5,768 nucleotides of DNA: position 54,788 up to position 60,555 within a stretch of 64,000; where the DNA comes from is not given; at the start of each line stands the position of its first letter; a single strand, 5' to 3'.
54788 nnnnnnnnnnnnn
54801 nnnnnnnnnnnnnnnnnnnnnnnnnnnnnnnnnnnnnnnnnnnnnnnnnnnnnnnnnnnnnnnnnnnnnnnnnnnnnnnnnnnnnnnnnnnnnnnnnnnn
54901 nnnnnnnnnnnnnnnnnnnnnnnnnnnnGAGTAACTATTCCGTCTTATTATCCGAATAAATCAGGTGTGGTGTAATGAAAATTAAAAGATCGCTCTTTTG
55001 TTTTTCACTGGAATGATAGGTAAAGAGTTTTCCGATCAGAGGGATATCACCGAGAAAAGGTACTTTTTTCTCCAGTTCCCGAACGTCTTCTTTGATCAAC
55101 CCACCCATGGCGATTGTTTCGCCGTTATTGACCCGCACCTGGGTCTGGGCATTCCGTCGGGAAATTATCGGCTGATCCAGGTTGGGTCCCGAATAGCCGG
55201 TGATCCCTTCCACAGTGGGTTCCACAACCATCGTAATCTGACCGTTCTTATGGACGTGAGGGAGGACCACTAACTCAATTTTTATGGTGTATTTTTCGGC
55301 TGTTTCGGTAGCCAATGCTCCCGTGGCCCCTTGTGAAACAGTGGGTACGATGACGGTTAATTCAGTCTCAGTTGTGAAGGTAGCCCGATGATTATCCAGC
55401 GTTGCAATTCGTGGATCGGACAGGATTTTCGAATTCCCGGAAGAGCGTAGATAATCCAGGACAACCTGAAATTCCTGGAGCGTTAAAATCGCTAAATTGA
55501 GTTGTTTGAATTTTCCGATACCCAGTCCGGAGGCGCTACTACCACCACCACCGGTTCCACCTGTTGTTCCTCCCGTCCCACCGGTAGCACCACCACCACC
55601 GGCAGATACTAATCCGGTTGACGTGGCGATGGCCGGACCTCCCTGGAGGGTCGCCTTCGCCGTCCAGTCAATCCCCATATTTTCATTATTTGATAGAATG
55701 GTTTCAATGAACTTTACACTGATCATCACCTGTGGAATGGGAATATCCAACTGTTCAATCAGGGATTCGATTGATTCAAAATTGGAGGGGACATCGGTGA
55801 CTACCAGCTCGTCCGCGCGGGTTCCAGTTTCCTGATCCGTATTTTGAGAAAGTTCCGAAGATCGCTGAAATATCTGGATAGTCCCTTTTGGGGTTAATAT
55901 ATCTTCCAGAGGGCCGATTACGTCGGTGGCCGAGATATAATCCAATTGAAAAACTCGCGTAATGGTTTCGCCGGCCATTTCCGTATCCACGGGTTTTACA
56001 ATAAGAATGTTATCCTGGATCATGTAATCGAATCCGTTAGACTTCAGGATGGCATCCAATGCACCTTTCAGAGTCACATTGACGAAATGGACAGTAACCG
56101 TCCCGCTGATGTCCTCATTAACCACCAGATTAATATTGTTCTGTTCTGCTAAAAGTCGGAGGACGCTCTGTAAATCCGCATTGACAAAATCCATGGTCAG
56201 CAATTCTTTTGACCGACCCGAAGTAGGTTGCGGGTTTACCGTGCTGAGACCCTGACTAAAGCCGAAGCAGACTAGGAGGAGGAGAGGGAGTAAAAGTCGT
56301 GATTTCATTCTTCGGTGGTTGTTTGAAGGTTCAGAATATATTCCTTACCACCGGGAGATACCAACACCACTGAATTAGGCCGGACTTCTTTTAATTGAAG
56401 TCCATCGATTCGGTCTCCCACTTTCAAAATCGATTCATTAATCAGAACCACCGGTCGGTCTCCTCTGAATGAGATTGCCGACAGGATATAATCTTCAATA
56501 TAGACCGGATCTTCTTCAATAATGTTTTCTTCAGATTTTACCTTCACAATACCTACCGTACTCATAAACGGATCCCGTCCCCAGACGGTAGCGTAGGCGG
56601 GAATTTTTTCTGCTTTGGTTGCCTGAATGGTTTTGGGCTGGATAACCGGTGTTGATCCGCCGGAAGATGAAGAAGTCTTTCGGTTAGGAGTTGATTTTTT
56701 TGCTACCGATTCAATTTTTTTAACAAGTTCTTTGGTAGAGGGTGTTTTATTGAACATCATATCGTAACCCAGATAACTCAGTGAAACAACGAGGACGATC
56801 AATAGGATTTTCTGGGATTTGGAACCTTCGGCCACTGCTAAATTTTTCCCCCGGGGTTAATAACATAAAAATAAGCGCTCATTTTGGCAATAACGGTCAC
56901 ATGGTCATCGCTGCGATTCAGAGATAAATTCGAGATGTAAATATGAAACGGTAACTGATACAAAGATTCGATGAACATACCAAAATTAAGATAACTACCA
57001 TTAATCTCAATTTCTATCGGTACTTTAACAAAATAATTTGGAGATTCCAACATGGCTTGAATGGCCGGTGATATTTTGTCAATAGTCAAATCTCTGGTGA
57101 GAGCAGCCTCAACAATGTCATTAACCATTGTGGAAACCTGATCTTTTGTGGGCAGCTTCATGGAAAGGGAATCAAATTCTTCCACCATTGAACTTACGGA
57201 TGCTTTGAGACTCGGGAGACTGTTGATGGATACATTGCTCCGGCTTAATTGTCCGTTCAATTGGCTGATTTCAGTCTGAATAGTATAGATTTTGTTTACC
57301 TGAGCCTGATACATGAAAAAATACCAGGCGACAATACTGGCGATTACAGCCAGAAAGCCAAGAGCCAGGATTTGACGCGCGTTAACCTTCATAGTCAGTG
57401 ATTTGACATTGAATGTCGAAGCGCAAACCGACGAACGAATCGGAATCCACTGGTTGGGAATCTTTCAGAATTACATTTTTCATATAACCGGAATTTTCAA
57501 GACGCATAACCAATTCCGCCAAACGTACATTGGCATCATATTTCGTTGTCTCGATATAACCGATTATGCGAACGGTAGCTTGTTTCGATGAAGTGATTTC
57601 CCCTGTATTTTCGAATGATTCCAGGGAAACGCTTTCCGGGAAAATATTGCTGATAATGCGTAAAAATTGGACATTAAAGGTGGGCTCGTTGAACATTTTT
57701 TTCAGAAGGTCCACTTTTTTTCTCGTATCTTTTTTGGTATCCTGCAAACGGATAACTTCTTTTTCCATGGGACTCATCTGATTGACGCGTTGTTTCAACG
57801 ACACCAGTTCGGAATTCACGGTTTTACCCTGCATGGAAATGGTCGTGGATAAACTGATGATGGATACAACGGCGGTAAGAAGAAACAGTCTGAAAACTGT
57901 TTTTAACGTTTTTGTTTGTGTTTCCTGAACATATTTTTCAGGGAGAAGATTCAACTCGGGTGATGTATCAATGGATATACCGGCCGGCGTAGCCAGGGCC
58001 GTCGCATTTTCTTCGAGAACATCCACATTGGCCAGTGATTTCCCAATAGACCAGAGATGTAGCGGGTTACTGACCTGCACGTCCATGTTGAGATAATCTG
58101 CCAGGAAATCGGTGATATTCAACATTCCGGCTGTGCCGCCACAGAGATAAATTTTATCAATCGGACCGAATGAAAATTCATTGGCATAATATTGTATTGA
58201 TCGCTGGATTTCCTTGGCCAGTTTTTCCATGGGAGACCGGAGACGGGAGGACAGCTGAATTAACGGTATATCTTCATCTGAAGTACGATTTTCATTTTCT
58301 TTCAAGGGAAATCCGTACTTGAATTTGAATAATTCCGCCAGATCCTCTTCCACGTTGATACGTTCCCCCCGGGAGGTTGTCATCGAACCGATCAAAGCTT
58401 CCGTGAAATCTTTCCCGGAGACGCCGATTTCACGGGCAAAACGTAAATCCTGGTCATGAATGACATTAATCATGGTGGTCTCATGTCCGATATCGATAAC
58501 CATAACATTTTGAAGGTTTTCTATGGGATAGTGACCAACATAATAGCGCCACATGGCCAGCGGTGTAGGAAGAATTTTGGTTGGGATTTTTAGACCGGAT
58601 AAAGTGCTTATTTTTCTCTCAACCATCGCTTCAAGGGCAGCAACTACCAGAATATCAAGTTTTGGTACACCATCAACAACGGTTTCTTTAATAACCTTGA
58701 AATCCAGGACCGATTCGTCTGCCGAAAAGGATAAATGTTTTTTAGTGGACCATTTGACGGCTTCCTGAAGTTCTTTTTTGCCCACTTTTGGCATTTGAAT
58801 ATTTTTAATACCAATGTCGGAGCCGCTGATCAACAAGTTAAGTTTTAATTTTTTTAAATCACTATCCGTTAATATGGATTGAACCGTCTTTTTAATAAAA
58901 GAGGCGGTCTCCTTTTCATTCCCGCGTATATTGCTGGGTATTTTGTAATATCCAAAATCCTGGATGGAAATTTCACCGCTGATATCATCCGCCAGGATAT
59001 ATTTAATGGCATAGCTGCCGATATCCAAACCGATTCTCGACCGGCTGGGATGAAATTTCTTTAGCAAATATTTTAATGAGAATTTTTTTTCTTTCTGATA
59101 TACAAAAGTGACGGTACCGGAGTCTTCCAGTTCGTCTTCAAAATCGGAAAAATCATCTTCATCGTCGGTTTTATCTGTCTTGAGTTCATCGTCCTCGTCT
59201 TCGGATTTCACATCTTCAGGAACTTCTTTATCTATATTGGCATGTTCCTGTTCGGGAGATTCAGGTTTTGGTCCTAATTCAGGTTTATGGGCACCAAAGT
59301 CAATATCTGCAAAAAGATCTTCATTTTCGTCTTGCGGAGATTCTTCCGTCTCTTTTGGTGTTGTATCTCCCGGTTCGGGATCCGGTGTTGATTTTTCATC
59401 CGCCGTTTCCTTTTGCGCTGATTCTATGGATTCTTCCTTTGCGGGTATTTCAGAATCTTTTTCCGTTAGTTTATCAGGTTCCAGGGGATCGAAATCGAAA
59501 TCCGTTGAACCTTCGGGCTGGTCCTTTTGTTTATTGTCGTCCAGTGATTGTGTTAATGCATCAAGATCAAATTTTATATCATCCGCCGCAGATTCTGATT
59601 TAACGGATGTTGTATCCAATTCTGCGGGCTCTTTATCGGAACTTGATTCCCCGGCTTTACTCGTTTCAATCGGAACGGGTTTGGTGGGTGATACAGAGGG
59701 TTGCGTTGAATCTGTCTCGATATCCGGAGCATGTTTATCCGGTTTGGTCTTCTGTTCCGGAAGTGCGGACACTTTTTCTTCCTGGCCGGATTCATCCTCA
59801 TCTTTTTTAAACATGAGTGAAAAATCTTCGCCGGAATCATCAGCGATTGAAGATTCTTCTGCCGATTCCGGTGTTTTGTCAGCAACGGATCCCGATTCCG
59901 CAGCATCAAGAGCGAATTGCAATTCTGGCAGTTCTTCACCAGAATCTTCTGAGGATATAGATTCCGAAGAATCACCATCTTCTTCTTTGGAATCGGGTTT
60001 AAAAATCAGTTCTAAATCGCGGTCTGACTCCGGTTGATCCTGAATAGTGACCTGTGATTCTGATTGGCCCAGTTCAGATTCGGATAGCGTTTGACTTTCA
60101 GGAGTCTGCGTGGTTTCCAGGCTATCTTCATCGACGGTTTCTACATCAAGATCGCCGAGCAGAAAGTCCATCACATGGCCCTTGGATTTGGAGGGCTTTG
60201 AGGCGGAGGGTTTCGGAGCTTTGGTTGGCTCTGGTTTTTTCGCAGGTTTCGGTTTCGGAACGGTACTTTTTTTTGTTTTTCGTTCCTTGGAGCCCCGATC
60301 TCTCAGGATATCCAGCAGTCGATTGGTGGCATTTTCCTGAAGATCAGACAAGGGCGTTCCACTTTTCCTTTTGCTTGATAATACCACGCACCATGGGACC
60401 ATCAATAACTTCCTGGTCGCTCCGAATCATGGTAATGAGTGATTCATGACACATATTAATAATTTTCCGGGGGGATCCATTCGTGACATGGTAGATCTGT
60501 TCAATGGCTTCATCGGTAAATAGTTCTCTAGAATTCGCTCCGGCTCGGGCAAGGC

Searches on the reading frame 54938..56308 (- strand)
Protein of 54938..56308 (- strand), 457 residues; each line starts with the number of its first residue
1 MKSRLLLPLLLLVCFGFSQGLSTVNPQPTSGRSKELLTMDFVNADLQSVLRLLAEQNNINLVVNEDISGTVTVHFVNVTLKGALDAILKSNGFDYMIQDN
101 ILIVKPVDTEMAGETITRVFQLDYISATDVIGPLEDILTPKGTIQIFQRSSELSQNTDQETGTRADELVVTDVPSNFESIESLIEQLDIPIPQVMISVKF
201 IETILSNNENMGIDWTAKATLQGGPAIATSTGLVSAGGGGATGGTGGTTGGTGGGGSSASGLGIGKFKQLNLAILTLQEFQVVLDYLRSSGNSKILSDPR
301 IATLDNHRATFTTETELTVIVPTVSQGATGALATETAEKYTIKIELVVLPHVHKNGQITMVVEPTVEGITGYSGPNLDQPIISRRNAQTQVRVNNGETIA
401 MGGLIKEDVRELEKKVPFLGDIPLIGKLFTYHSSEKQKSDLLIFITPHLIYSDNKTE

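Call 65: search_protein_families(library=pfam, proteins=[window:54938-56308:-], max_evalue=0.0001)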
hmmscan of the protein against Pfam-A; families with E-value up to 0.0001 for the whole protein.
window:54938-56308:- (457 aa): 3 families
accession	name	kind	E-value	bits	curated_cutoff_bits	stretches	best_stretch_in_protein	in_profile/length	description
PF00263.26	Secretin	-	3.6e-46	157.3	27.5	1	287-450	2-168/169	Bacterial type II and III secretion system protein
PF07660.19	STN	-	2.2e-09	37.4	28.4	1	59-106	1-51/52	Secretin and TonB N terminus short domain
PF03958.22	Secretin_N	-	2.5e-08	34.5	28.2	1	117-193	1-69/69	Bacterial type II/III secretion system short domain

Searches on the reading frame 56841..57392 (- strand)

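Call 76: search_protein_families(library=pfam, proteins=[window:56841-57392:-], max_evalue=0.000001)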
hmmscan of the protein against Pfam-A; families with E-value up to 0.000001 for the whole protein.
window:56841-57392:- (184 aa): 1 family
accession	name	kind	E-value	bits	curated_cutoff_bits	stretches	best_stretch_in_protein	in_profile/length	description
PF04350.18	PilO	-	1.9e-19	70.7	22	1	38-174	4-141/145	Pilus assembly protein, PilO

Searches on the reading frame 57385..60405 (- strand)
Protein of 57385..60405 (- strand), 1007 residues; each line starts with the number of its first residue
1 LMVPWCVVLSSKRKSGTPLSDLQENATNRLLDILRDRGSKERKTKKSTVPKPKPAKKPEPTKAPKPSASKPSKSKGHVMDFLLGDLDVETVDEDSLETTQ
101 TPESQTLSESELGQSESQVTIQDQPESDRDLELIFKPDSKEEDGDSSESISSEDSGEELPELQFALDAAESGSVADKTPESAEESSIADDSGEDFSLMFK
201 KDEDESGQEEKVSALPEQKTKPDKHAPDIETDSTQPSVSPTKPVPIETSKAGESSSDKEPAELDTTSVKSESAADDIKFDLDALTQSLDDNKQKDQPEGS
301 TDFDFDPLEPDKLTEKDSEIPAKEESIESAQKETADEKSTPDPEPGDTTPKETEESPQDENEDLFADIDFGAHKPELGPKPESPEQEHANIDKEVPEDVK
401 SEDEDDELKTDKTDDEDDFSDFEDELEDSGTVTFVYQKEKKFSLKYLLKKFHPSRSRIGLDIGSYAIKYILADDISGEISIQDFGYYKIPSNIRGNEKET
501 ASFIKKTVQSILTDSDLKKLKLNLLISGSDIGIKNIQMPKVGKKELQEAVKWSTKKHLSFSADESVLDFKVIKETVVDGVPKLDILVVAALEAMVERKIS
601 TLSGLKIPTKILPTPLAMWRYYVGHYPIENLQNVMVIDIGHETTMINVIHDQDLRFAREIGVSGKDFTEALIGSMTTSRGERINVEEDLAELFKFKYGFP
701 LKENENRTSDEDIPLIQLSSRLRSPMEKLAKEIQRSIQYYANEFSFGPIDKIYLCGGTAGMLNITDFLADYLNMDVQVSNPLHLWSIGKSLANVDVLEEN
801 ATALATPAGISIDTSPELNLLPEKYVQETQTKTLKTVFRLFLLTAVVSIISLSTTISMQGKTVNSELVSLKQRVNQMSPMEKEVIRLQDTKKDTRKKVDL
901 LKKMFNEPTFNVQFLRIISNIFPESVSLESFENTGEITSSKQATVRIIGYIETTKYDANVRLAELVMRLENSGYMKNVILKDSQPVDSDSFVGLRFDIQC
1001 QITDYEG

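Call 76: search_protein_families(library=pfam, proteins=[window:57385-60405:-], max_evalue=0.000001)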
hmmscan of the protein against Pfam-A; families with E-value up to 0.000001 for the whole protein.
window:57385-60405:- (1007 aa): 3 families
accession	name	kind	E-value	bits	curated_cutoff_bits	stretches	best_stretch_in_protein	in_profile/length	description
PF11104.14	PilM_2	-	5.5e-33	114.8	27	1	459-812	1-337/340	Type IV pilus assembly protein PilM;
PF14450.12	FtsA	-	1.7e-10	41.8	31.8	1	635-782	1-113/127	Cell division protein FtsA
PF06723.19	MreB_Mbl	-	5.8e-08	32.4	27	0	626-780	139-305/327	MreB/Mbl protein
